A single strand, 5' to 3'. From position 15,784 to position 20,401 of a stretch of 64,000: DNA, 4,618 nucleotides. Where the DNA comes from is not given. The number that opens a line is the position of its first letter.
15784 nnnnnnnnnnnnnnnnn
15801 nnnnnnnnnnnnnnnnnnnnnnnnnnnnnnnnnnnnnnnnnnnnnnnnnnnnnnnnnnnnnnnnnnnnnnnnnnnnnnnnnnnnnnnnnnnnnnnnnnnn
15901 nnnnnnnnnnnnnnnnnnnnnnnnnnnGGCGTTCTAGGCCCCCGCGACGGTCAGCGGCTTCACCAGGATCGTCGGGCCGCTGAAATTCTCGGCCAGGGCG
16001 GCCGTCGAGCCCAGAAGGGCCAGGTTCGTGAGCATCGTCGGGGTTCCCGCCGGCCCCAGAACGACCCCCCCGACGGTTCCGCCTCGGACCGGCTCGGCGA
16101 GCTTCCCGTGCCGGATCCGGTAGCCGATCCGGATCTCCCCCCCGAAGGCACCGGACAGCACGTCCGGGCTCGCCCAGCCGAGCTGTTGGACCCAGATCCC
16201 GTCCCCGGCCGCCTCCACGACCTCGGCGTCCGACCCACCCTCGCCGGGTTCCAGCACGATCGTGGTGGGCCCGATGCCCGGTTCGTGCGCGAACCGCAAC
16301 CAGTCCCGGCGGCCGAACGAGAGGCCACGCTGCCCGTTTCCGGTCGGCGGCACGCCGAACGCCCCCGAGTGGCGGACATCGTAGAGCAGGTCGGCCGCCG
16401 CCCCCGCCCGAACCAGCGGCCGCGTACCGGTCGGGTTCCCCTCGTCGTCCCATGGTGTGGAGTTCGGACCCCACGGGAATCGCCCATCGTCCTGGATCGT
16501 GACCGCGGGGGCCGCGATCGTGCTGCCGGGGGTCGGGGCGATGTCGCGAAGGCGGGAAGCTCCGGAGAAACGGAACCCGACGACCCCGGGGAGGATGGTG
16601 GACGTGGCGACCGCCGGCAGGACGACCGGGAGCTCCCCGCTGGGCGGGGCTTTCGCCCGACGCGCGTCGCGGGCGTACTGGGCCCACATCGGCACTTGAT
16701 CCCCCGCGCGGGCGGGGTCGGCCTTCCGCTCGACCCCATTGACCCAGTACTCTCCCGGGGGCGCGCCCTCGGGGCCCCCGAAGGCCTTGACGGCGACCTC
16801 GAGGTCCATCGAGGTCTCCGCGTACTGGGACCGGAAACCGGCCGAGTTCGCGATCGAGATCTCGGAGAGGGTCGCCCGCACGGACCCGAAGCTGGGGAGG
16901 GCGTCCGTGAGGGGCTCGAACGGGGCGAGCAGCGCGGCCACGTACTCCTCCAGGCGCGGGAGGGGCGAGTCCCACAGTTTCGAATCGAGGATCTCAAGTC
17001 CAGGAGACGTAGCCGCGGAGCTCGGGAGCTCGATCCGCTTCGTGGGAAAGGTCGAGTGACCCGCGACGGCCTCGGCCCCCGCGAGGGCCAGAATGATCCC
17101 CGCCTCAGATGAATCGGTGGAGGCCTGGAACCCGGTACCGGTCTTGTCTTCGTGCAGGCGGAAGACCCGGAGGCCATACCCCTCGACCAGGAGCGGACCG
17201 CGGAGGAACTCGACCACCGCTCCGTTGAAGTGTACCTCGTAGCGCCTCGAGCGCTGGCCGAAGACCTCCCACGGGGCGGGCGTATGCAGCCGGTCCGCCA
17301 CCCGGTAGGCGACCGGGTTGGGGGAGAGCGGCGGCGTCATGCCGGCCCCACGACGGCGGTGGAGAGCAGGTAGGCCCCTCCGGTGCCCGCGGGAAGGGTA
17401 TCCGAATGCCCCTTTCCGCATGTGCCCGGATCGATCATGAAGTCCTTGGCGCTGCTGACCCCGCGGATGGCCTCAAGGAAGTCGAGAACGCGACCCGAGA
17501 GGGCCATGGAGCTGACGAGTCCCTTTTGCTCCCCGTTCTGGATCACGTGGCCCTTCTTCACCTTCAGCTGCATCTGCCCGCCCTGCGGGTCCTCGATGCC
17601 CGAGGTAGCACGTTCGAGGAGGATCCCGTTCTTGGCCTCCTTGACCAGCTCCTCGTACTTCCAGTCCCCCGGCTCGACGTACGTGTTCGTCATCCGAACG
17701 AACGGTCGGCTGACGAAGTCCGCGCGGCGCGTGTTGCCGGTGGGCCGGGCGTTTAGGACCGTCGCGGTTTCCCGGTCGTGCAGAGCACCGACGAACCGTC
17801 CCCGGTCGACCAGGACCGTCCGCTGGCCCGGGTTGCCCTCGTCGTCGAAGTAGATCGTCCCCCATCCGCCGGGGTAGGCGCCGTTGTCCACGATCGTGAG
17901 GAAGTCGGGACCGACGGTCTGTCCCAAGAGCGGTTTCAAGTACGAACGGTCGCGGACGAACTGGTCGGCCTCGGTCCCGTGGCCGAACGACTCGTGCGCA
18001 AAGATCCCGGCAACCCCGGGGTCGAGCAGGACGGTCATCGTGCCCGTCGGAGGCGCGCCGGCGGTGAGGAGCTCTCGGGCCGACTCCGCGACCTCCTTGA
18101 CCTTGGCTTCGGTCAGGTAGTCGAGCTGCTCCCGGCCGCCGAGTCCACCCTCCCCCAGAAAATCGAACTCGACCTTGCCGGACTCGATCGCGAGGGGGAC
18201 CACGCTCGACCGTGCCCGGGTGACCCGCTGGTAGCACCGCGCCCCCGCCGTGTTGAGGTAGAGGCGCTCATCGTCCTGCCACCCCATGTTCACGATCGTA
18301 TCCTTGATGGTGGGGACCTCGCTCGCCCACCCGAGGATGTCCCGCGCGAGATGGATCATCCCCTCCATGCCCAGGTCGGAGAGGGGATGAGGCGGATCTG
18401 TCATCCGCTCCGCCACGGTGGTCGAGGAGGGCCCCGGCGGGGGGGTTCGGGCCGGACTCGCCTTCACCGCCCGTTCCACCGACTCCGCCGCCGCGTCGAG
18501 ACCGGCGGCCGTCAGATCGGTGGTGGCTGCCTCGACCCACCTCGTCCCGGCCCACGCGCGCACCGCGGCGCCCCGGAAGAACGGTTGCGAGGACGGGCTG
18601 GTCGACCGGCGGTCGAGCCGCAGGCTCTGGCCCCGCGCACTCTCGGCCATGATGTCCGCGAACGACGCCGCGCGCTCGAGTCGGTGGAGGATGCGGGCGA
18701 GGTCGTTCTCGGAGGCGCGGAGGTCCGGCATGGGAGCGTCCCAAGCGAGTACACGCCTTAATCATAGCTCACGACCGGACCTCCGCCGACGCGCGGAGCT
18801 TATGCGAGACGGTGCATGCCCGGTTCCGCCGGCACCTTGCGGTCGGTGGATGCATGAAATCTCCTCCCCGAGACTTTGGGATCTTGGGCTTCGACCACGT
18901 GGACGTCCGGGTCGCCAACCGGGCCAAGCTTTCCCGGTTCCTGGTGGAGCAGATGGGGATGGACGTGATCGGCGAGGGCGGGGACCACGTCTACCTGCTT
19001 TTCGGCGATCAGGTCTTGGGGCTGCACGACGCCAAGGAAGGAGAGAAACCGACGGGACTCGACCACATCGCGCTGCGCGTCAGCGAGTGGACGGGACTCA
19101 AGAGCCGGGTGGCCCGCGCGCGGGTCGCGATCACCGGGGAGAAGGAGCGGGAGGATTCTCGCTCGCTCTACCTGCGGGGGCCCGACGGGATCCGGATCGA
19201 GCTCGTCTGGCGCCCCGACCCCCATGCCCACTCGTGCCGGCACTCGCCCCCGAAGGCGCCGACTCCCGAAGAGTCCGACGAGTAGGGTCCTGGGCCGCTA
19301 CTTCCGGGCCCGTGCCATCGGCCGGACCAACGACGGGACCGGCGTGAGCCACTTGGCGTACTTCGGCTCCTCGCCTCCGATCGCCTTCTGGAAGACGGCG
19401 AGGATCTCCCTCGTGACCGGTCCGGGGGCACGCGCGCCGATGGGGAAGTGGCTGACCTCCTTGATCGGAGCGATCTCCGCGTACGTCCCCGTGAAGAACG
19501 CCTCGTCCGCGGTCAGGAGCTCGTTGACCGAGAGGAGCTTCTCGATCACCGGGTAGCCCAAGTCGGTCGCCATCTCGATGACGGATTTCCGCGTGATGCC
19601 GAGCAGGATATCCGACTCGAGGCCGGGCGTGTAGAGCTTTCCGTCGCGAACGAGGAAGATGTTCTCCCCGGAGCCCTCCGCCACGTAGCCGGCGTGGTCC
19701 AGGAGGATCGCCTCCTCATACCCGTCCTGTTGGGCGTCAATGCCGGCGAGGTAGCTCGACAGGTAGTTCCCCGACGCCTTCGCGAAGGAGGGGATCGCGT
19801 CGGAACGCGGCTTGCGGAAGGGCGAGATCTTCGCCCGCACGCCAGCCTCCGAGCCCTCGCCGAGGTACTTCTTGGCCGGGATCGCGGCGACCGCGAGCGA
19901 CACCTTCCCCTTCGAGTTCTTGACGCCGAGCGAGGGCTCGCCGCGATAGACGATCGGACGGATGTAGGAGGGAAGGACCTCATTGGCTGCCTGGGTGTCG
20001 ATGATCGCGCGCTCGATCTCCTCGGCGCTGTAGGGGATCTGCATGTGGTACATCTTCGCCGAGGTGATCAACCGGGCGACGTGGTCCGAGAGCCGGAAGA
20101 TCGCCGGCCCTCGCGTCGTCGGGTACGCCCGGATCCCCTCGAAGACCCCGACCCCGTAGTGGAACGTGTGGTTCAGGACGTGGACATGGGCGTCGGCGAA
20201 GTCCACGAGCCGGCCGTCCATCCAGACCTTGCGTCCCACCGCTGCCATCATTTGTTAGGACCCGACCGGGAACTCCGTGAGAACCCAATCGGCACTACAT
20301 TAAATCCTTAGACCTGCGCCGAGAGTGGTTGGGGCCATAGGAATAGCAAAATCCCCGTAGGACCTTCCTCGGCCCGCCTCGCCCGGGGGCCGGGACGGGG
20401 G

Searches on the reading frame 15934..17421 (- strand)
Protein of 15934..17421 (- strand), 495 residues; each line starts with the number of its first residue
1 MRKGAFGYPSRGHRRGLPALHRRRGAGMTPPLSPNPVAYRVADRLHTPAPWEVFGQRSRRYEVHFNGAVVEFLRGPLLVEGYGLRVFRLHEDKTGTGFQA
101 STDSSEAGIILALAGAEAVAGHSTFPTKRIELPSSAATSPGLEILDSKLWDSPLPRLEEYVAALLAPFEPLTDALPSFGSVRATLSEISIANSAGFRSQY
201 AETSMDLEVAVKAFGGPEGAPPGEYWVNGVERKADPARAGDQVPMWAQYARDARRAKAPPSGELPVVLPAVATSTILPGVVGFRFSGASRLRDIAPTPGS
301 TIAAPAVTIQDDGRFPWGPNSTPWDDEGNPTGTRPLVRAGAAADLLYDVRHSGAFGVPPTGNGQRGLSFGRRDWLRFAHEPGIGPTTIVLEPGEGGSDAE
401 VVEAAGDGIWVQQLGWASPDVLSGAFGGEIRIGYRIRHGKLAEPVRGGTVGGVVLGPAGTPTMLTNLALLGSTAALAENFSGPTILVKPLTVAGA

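Call 7: search_protein_families(library=pfam, proteins=[window:15934-17421:-], max_evalue=0.001)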
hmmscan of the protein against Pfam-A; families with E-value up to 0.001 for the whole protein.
window:15934-17421:- (495 aa): 1 family
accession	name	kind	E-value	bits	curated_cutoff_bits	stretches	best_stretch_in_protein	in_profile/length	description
PF19289.4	PmbA_TldD_3rd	-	9.1e-34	117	22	1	261-494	1-220/220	PmbA/TldA metallopeptidase C-terminal domain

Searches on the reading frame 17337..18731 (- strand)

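Call 7: search_protein_families(library=pfam, proteins=[window:17337-18731:-], max_evalue=0.001)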
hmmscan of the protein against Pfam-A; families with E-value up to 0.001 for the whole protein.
window:17337-18731:- (464 aa): 3 families
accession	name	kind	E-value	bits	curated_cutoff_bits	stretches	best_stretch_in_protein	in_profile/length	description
PF19289.4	PmbA_TldD_3rd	-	5.2e-55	186.4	22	1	229-435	1-203/220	PmbA/TldA metallopeptidase C-terminal domain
PF19290.4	PmbA_TldD_2nd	-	3.1e-06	28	20.9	1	118-222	4-109/109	PmbA/TldA metallopeptidase central domain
PF01523.21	PmbA_TldD_1st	-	1e-05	26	20.9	1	25-91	1-64/65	PmbA/TldA metallopeptidase domain 1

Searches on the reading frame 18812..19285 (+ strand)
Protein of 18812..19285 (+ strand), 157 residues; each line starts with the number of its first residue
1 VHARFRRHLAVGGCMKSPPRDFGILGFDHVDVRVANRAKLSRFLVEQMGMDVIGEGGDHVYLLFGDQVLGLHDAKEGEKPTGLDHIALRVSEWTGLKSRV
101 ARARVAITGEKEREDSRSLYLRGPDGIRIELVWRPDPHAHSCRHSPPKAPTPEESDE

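Call 7: search_protein_families(library=pfam, proteins=[window:18812-19285:+], max_evalue=0.001)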
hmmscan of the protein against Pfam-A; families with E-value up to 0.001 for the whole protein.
window:18812-19285:+ (157 aa): 1 family
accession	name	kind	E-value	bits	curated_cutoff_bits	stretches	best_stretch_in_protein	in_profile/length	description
PF00903.31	Glyoxalase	-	1.5e-07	32.2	20.6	1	26-131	1-121/121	Glyoxalase/Bleomycin resistance protein/Dioxygenase superfamily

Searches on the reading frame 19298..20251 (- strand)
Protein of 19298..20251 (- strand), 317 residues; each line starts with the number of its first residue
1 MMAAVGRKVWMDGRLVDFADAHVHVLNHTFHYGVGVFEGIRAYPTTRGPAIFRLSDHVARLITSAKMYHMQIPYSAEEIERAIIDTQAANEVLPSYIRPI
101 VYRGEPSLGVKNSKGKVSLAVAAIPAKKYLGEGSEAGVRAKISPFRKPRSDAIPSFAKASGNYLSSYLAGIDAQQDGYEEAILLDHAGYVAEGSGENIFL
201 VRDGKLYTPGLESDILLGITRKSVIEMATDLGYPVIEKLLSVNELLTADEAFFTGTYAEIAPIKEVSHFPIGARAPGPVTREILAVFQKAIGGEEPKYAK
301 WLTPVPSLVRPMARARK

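Call 7: search_protein_families(library=pfam, proteins=[window:19298-20251:-], max_evalue=0.001)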
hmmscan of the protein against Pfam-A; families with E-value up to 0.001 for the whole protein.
window:19298-20251:- (317 aa): 1 family
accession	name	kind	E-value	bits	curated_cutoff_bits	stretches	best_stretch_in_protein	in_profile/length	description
PF01063.24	Aminotran_4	-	5.9e-52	177.2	28.5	1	35-266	1-223/223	Amino-transferase class IV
